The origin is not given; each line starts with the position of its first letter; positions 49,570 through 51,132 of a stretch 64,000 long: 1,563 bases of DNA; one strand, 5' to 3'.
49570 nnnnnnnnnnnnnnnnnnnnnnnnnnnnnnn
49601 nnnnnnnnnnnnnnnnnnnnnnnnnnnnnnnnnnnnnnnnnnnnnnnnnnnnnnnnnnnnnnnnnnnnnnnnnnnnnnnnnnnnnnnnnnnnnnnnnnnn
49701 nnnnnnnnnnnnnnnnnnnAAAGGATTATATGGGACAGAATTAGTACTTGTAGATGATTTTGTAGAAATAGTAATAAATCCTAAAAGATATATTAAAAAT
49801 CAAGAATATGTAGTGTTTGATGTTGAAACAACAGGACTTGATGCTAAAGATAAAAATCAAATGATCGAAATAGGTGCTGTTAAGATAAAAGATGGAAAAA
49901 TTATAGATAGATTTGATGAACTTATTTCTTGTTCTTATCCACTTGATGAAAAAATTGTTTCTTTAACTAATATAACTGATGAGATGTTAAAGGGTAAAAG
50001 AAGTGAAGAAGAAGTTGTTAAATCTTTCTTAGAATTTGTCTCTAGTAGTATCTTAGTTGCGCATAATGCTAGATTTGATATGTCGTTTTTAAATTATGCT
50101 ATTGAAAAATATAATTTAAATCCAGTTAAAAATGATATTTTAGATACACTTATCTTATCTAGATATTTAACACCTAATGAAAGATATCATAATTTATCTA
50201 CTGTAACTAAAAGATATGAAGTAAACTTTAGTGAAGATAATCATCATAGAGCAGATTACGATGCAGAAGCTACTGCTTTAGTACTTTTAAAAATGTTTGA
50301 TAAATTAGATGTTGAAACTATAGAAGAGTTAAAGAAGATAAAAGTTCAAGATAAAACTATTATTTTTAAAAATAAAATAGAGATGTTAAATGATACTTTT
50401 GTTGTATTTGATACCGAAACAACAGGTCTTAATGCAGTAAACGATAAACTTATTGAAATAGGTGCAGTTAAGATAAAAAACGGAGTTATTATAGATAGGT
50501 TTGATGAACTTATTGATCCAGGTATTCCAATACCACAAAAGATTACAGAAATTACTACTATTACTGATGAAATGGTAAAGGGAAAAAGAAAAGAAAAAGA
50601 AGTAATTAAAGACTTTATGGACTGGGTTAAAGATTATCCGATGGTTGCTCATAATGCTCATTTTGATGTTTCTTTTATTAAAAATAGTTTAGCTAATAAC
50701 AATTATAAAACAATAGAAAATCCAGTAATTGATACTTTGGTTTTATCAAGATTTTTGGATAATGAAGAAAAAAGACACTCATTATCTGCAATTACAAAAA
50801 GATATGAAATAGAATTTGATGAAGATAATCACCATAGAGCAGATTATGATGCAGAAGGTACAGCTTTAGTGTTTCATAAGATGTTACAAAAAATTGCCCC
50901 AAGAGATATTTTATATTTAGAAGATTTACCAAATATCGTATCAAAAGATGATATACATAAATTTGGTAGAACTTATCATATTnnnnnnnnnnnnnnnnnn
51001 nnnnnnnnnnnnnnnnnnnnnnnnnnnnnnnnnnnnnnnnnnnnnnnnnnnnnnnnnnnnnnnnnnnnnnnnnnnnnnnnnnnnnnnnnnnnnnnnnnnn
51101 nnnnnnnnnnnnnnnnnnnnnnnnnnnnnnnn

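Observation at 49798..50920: PolC carries two tandem 3'-5' exonuclease (DEDDh) domains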

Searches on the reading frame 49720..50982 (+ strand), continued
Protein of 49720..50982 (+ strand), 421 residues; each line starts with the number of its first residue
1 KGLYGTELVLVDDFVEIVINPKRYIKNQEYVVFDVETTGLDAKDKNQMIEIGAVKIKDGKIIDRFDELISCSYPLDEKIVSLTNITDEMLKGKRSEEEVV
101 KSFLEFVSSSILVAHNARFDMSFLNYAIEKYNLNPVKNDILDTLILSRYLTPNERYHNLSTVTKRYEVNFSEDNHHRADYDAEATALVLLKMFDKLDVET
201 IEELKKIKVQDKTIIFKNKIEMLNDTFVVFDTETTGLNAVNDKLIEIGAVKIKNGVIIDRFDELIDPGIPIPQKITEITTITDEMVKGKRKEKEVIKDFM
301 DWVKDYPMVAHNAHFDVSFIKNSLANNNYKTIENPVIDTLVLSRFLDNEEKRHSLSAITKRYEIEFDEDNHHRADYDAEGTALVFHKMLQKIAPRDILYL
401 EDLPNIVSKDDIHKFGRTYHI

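Call 81: predict_structure(alignment_id=A3)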
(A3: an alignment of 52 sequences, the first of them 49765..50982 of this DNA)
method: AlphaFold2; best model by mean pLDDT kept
length: 406 residues; sequences in the alignment: 52
mean_pLDDT: 90.2   pTM: 0.63
mean pLDDT of the five models: 90.2, 89.9, 88.8, 87.7, 86.4
residues with pLDDT >= 90: 271; 70-90: 119; 50-70: 13; < 50: 3
segments of 3 or more residues with pLDDT < 50: 404-406
pLDDT, mean of each block of 10 residues (from residue 1): 69 93 88 97 94 96 92 97 97 91 91 91 90 91 91 85 92 94 85 79 79 97 93 97 97 96 94 97 93 94 94 84 93 91 94 80 96 94 86 79 55
secondary structure, 60 per line:
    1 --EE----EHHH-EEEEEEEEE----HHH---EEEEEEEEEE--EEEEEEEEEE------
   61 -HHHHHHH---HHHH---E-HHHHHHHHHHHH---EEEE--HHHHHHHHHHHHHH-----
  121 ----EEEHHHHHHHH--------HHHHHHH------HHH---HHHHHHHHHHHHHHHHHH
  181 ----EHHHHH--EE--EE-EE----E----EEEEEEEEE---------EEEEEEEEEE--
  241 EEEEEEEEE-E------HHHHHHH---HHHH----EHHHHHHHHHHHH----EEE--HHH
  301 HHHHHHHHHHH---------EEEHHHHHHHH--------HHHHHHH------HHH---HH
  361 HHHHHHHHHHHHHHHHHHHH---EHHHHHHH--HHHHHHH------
elements in order: E14-22 E33-42 E45-54 H62-68 H72-75 H81-92 E96-99 H102-115 E125-127 H128-135 H144-150 H163-180 H186-190 E211-219 E229-238 E241-249 H258-264 H268-271 H277-288 E293-295 H298-311 E321-323 H324-331 H340-346 H359-380 H385-391 H394-400

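Call 84: fold_search(model_id=the predicted structure, library=pdb)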
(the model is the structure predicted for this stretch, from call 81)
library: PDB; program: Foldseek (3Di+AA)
matches with E <= 10: 809; with E <= 0.001: 318
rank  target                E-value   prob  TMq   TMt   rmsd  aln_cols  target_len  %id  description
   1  9qpc_A                7.2e-18  1.00  0.46  0.16  23.4       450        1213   21  DNA polymerase with inhibitor (released 2025-09-24)
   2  9qrn_A                1.0e-17  1.00  0.44  0.16  19.1       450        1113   22  DNA polymerase without DNA or inhibitor (released 2025-09-24)
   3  9ii8_A                2.7e-13  1.00  0.39  0.18  24.1       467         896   15  Crystal structure of Staphylococcus aureus DinG protein in complex with ssDNA (released 2025-06-25)
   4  8zef_A                3.0e-13  1.00  0.40  0.19   9.5       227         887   23  Crystal structure of Staphylococcus aureus DinG protein in complex with ssDNA and Ca2+ (released 2025-05-21)
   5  8h2f                  1.2e-12  1.00  0.38  0.87   2.3       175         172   30  Crystal structure of DnaQ domain in complex witn TMP of Streptococcus thermophilus strain DGCC 7710 (released 2023-09-13)
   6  8h18                  1.9e-12  1.00  0.38  0.85   2.4       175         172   30  Crystal structure of DnaQ domain of Streptococcus thermophilus strain DGCC 7710 (released 2023-09-13)
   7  2gui                  5.5e-12  1.00  0.39  0.86   2.0       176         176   28  Structure and Function of Cyclized Versions of the Proofreading Exonuclease Subunit of E. coli DNA Polymerase III (released 2007-03-13)
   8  2ido_C                6.2e-12  1.00  0.38  0.85   2.2       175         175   28  Structure of the E. coli Pol III epsilon-Hot proofreading complex (released 2006-11-14)
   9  2ido_A                6.5e-12  1.00  0.38  0.87   2.0       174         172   29  Structure of the E. coli Pol III epsilon-Hot proofreading complex (released 2006-11-14)
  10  2p1j_A                7.7e-12  1.00  0.33  0.79   1.4       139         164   41  Crystal structure of a polC-type DNA polymerase III exonuclease domain from Thermotoga maritima (released 2007-03-20)
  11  2p1j_B                1.1e-11  1.00  0.33  0.74  11.5       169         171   40  Crystal structure of a polC-type DNA polymerase III exonuclease domain from Thermotoga maritima (released 2007-03-20)
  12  5fkv_D                5.7e-11  1.00  0.38  0.68  13.0       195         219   28  cryo-EM structure of the E. coli replicative DNA polymerase complex bound to DNA (DNA polymerase III alpha, beta, epsi (released 2015-11-25)
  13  3v9u_D                9.5e-11  1.00  0.38  0.71   2.6       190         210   25  Crystal structure of RNase T in complex with a preferred ssDNA (AAT) with two Mg in the active site (released 2012-07-11)
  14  1j53                  1.1e-10  1.00  0.38  0.86   2.0       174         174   29  Structure of the N-terminal Exonuclease Domain of the Epsilon Subunit of E.coli DNA Polymerase III at pH 8.5 (released 2002-10-16)
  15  3v9u_B                1.1e-10  1.00  0.38  0.70   3.3       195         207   25  Crystal structure of RNase T in complex with a preferred ssDNA (AAT) with two Mg in the active site (released 2012-07-11)
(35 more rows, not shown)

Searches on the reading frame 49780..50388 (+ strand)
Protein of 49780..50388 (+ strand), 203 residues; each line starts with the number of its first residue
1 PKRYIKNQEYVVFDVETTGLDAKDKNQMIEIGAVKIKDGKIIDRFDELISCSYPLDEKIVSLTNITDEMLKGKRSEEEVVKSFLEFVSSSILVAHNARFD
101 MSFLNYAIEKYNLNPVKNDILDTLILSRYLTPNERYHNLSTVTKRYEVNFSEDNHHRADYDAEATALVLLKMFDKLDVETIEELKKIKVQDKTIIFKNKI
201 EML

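Call 70: search_solved_structures(query=window:49780-50388:+, max_evalue=1e-10, show_alignments=1)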
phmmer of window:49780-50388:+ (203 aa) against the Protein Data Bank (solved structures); distinct sequences matched with E-value up to 1e-10: 9.
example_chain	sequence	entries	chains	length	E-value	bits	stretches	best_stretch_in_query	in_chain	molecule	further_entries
9qpc_A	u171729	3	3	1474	2.4e-39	138.2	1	7-167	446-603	DNA polymerase III PolC-type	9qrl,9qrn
2p1j_A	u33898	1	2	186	3e-30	108.5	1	9-176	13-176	DNA polymerase III polC-type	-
8zef_A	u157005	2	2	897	4.3e-20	75.5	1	9-191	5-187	3'-5' exonuclease DinG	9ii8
8fyc_K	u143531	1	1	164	9.7e-19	71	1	9-168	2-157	DEDDh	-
8fy9_A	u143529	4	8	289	1.8e-18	70.1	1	6-167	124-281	Cas2-DEDDh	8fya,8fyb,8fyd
8h18_A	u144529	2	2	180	1.2e-17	67.5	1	8-163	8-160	DnaQ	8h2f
2gui_A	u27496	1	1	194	6.2e-15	58.6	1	10-172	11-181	DNA polymerase III epsilon subunit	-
1j53_A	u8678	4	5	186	6.3e-15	58.6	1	10-172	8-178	DNA polymerase III, epsilon chain | DNA polymerase III epsilon subunit | DNA POLYMERASE III SUBUNIT EPSILON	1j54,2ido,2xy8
5fku_D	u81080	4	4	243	7.3e-15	58.4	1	10-172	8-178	DNA POLYMERASE III SUBUNIT EPSILON | DNA POLYMERASE III EPSILON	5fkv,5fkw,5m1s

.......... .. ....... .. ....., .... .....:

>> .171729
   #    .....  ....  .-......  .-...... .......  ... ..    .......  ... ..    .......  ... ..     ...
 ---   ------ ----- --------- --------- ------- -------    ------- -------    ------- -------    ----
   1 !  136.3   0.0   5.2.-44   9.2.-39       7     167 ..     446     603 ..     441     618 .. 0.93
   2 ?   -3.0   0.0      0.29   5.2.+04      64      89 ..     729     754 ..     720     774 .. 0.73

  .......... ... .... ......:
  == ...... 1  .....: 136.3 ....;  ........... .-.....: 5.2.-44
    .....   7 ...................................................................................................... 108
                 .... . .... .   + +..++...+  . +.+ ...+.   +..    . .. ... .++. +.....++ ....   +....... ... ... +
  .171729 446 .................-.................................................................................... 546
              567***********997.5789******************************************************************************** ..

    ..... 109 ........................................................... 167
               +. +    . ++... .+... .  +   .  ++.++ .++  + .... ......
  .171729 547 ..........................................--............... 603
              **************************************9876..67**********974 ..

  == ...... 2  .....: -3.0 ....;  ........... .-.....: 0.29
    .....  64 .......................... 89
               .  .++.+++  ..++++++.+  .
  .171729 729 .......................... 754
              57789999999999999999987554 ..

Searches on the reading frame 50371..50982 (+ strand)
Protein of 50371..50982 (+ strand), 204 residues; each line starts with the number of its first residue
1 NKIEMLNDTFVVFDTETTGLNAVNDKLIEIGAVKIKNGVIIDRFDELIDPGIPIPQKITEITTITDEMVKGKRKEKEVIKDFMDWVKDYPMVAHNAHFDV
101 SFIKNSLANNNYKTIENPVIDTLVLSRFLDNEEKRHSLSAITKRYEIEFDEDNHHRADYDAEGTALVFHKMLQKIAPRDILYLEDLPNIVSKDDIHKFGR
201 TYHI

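Call 71: search_solved_structures(query=window:50371-50982:+, max_evalue=1e-10, show_alignments=1)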
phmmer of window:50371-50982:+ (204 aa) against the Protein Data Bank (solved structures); distinct sequences matched with E-value up to 1e-10: 9.
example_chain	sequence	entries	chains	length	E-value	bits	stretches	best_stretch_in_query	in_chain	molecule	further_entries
9qpc_A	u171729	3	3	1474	2.5e-41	144.9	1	7-204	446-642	DNA polymerase III PolC-type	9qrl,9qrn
2p1j_A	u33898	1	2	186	2.8e-30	108.8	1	8-174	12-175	DNA polymerase III polC-type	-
8zef_A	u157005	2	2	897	6e-20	75.1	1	9-175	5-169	3'-5' exonuclease DinG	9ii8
8h18_A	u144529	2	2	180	1.6e-15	60.6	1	9-169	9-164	DnaQ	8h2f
1j53_A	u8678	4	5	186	2.8e-15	59.8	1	11-169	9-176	DNA polymerase III, epsilon chain | DNA polymerase III epsilon subunit | DNA POLYMERASE III SUBUNIT EPSILON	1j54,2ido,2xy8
2gui_A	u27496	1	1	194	2.9e-15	59.8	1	11-170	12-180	DNA polymerase III epsilon subunit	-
5fku_D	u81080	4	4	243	5.8e-15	58.8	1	11-170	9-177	DNA POLYMERASE III SUBUNIT EPSILON | DNA POLYMERASE III EPSILON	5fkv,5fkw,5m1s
8fyc_K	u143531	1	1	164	1.1e-11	48.1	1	10-162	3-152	DEDDh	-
8fy9_A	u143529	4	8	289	2.9e-11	46.8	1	10-147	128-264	Cas2-DEDDh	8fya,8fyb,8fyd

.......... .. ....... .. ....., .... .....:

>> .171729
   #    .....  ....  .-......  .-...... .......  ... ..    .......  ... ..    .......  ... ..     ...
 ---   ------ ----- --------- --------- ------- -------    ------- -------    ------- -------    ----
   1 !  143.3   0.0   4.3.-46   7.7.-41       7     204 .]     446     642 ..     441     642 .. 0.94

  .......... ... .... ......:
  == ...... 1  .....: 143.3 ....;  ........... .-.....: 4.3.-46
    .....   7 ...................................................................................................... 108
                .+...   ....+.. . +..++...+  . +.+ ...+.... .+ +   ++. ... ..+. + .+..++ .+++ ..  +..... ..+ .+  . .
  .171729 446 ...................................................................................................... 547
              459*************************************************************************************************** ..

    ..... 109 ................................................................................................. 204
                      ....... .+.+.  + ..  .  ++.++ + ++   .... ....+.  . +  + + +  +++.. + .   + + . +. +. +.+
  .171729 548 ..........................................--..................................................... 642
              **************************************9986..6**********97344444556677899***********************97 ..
